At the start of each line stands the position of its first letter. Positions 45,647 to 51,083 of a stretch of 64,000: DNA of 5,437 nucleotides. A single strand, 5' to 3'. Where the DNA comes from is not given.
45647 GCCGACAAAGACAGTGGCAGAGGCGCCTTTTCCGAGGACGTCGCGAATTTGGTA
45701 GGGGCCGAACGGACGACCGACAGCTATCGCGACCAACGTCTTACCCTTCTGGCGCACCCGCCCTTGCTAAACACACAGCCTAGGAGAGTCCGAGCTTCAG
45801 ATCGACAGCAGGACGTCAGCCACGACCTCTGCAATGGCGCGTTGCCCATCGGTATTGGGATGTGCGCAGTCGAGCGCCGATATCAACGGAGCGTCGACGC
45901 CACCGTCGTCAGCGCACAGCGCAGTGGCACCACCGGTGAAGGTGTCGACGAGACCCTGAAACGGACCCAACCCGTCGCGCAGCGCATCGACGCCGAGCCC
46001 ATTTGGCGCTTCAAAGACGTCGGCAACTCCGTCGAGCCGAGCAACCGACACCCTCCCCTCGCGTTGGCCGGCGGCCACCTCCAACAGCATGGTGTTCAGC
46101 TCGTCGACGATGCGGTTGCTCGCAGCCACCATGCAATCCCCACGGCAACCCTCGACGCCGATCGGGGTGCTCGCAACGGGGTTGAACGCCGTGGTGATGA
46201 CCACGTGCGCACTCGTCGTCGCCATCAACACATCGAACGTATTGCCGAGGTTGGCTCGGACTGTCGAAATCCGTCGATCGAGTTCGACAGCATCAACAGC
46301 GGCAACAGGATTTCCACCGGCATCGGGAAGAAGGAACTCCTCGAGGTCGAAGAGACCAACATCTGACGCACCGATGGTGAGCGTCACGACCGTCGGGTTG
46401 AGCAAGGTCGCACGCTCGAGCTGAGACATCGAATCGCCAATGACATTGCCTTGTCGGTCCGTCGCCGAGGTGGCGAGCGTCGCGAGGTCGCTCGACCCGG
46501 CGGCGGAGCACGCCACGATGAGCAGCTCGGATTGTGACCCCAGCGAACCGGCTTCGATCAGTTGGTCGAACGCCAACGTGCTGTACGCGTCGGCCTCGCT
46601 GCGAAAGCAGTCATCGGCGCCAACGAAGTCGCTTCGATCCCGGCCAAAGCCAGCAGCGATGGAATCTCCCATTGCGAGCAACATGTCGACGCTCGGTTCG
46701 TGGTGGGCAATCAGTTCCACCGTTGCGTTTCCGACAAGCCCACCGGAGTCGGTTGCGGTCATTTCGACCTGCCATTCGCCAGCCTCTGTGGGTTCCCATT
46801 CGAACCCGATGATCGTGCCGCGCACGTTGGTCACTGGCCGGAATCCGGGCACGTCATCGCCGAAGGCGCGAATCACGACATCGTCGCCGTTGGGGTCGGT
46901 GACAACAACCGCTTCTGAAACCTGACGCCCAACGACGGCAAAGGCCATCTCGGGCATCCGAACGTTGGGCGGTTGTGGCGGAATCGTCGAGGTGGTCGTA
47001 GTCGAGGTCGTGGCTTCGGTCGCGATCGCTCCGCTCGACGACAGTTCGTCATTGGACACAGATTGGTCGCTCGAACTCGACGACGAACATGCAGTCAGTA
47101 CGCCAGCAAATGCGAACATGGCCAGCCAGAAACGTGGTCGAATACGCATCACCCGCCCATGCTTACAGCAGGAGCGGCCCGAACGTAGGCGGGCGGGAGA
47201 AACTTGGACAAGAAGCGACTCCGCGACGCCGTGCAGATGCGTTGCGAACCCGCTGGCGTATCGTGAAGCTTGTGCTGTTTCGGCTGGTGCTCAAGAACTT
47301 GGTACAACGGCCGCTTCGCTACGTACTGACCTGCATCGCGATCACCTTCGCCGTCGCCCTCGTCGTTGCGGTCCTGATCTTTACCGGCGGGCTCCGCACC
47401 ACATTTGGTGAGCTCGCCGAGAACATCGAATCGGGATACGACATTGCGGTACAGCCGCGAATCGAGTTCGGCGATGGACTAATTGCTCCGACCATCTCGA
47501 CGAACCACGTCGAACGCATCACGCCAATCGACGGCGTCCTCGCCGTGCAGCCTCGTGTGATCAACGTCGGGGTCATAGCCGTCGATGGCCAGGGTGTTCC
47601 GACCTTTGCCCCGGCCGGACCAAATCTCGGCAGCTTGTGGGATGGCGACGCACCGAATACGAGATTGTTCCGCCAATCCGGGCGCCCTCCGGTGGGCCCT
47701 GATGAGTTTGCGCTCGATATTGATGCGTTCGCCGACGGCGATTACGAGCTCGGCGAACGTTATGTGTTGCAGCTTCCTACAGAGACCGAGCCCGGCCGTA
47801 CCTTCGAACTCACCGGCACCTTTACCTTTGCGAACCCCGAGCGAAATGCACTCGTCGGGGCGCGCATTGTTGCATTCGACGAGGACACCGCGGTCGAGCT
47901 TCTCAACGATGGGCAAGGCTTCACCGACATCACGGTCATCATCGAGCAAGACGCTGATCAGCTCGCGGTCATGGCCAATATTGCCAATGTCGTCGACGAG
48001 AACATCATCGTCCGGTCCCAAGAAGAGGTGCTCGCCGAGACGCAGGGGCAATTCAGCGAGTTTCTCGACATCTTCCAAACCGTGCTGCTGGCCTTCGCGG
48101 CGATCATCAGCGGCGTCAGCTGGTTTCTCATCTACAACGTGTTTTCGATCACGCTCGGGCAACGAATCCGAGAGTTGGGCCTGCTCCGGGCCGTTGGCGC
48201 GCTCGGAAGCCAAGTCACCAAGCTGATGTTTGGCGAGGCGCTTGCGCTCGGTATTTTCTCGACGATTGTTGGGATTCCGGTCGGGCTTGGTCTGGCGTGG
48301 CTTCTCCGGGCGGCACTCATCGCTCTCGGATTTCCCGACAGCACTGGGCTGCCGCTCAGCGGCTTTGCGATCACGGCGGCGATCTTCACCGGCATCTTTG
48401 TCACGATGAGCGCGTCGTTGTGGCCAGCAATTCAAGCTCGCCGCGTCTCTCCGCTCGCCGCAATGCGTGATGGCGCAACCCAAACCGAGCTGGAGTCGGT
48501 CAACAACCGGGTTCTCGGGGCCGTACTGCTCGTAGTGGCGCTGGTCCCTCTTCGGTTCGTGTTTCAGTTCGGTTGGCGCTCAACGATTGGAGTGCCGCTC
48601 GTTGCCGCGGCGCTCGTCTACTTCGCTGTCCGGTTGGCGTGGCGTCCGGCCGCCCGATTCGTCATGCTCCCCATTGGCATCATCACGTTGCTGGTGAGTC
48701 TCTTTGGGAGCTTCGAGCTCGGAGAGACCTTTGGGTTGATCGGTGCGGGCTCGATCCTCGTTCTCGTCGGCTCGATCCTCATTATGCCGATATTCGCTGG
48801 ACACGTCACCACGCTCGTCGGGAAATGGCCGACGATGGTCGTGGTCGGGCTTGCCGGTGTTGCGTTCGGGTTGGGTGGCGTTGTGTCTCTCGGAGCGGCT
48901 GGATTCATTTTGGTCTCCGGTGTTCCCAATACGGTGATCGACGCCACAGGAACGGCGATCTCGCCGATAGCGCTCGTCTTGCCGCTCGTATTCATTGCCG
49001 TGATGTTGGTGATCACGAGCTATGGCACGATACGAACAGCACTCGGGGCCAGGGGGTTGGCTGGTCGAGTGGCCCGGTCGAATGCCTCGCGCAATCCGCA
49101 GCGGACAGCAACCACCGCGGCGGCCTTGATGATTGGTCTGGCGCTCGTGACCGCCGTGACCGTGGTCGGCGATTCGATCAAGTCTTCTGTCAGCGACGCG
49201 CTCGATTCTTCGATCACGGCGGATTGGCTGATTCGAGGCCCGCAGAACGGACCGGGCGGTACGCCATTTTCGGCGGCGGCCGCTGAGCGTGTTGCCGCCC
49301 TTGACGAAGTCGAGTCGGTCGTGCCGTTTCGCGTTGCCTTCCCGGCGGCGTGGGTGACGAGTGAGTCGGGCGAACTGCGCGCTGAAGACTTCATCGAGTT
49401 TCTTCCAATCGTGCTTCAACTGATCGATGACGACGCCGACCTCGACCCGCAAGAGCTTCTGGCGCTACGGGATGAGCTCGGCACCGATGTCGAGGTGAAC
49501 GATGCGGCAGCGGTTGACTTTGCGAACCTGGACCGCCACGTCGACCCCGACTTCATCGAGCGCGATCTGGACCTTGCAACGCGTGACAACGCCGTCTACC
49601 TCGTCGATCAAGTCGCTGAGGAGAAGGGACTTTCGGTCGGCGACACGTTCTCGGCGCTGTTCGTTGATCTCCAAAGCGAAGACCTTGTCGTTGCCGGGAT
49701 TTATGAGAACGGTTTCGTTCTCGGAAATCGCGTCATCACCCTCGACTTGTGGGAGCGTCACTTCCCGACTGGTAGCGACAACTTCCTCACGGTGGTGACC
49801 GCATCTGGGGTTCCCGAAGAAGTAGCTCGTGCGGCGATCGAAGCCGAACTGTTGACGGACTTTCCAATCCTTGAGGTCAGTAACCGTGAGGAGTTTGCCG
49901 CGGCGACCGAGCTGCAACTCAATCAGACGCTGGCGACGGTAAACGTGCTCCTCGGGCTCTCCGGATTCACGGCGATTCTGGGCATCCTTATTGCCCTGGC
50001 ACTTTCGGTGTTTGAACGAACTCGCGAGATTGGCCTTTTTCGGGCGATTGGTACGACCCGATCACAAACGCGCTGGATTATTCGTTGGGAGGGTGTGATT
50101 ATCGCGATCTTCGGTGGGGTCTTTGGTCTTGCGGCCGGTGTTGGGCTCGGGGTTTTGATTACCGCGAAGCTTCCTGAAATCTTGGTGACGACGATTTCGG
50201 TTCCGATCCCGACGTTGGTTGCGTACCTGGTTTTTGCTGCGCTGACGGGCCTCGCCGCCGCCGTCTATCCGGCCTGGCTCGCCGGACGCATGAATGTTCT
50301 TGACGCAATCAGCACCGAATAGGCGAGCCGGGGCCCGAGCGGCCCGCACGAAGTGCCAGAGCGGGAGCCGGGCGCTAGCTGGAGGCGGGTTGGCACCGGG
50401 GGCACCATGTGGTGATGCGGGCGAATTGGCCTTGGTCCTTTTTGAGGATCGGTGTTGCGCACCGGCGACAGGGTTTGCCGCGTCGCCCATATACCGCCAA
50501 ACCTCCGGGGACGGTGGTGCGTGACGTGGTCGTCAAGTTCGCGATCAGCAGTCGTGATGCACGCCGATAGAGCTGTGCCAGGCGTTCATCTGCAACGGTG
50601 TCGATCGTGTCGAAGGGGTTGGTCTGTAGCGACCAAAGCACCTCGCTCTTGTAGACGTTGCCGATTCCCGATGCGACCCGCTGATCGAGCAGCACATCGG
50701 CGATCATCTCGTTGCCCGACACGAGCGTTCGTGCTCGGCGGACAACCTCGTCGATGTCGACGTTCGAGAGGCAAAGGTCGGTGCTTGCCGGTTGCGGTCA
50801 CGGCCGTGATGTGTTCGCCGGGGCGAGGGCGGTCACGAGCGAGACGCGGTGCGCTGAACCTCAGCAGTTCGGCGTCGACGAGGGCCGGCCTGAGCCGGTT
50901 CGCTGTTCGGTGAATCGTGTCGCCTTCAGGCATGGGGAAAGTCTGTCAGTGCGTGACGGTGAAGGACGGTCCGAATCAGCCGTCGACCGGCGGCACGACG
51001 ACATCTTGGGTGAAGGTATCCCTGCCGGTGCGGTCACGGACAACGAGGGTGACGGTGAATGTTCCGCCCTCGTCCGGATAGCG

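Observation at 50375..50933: nei/fpg DNA glycosylase pseudogene: catalytic N-terminus and zinc finger retained, middle deleted and frame broken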

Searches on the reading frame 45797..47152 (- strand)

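Call 36: search_protein_families(library=pfam, proteins=[window:45797-47152:-], max_evalue=0.0001)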
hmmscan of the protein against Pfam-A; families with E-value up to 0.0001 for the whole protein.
window:45797-47152:- (451 aa): 1 family
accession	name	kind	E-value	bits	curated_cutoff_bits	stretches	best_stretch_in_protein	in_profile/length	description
PF00657.28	Lipase_GDSL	-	1.5e-06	28.9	23.6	1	158-443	1-207/208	GDSL-like Lipase/Acylhydrolase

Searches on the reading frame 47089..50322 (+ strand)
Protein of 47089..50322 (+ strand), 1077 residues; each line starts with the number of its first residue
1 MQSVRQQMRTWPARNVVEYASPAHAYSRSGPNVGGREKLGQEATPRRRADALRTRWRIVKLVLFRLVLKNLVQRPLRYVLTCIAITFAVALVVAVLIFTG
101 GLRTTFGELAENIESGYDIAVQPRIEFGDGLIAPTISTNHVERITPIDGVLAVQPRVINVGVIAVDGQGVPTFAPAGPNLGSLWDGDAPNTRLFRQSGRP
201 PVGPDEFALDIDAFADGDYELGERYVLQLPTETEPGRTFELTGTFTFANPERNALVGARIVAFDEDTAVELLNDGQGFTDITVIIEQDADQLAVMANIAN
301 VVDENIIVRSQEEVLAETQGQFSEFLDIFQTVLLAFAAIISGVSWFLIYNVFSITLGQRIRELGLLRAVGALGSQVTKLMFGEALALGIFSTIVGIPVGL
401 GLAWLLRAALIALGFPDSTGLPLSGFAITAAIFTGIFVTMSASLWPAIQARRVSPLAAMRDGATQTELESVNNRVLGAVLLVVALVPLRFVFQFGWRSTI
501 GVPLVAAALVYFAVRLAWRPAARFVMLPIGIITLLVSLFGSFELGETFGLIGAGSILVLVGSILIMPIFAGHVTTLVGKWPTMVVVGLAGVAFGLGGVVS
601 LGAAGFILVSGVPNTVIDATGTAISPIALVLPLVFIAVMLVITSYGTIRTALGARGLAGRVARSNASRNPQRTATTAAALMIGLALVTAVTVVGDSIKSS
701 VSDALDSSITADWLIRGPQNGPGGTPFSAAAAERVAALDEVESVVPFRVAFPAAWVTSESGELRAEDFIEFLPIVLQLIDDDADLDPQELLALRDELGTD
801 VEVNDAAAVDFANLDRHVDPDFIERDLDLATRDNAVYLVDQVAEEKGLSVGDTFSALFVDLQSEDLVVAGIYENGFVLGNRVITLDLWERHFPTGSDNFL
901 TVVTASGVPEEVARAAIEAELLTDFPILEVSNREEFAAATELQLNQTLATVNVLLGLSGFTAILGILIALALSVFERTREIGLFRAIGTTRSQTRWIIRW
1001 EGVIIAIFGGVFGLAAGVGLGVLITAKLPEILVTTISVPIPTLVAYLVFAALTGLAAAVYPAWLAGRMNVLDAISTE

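Call 29: search_protein_families(library=pfam, proteins=[window:47089-50322:+], max_evalue=0.001)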
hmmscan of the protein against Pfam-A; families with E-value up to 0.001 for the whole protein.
window:47089-50322:+ (1077 aa): 2 families
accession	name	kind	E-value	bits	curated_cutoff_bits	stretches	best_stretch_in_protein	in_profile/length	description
PF02687.27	FtsX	-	5.9e-28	97.8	25.5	2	335-455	2-120/120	FtsX-like permease C-terminal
PF12704.14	MacB_PCD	-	2.3e-11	44.8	27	1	673-919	1-206/207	MacB-like periplasmic core domain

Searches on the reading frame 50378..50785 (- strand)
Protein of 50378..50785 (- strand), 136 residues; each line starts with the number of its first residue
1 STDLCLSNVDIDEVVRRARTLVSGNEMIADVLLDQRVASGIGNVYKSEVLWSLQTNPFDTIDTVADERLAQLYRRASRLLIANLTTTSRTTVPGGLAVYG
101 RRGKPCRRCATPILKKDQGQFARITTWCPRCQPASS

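Call 4: search_protein_families(library=pfam, proteins=[window:50378-50785:-], max_evalue=1)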
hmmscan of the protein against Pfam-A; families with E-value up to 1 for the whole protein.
seq(136 aa): 2 families
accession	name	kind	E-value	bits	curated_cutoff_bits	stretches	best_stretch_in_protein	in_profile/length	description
PF06831.19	H2TH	-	1.5e-11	44.6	34.7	1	20-86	18-84/93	Formamidopyrimidine-DNA glycosylase H2TH domain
PF06827.20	zf-FPG_IleRS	-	0.00044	20.4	21.3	1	103-133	1-29/30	Zinc finger found in FPG and IleRS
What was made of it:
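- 50375..50779 (-): C-terminal remnant in the +1 frame: 134 codons plus the TAG stop (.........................*). It holds the H2TH domain and the four-cysteine zinc finger (CRRC...CPRC). Call 4: PF06831 E 1.5e-11, PF06827 E 4.4e-4.
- On Fpg/Nei DNA glycosylase family (Nei2-type): E 1.5e-11, 44.6 bits against a cut-off of 34.7 (call 4). PF06827 scores 20.4 bits, just under its 21.3 cut-off (call 4).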

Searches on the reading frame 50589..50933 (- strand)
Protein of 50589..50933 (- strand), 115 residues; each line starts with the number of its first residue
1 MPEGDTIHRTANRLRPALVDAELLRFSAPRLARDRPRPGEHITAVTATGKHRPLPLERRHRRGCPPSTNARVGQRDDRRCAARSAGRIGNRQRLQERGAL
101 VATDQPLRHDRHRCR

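Call 26: list_cluster_members(proteins=[P0012, window:50589-50933:-, window:50378-50722:-])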
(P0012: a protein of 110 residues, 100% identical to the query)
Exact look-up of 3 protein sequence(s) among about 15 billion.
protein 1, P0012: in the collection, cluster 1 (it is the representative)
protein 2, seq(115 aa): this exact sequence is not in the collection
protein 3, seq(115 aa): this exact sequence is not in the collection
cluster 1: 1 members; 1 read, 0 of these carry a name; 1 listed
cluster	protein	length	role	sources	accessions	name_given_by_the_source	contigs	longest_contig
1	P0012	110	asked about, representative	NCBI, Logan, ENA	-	-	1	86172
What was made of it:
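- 50586..50933 (-): The ORF a ribosome would read from the native start: 51 native codons followed by 64 out-of-frame codons (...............HRCR), ending at TGA. This exact product is absent from the protein collection (call 26).
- The exact protein forms a cluster of one member (call 26).
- Tried and rejected: Neither the 115-aa native-start product nor the GTG-start product is in the collection (call 26).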

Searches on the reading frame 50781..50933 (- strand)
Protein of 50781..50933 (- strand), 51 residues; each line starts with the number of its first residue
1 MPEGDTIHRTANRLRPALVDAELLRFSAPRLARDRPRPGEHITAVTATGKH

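Call 4: search_protein_families(library=pfam, proteins=[window:50781-50933:-], max_evalue=1)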
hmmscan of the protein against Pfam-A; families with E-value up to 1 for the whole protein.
seq(51 aa): 1 family
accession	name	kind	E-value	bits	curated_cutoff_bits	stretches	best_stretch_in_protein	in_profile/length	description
PF01149.29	Fapy_DNA_glyco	-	0.13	13.3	25.5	1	1-50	1-60/117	Formamidopyrimidine-DNA glycosylase N-terminal domain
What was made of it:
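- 50781..50933 (-): N-terminal remnant: codons 1-51 (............VTATGKH). It keeps Pro2, Glu3 and Lys50, helix 1 and the first two beta-strands. Call 4: Pfam PF01149 positions 1-60 of 117.
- Checked: Pfam (call 4) matches the N fragment to positions 1-60 of 117 of Fapy_DNA_glyco (weak, E 0.13).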
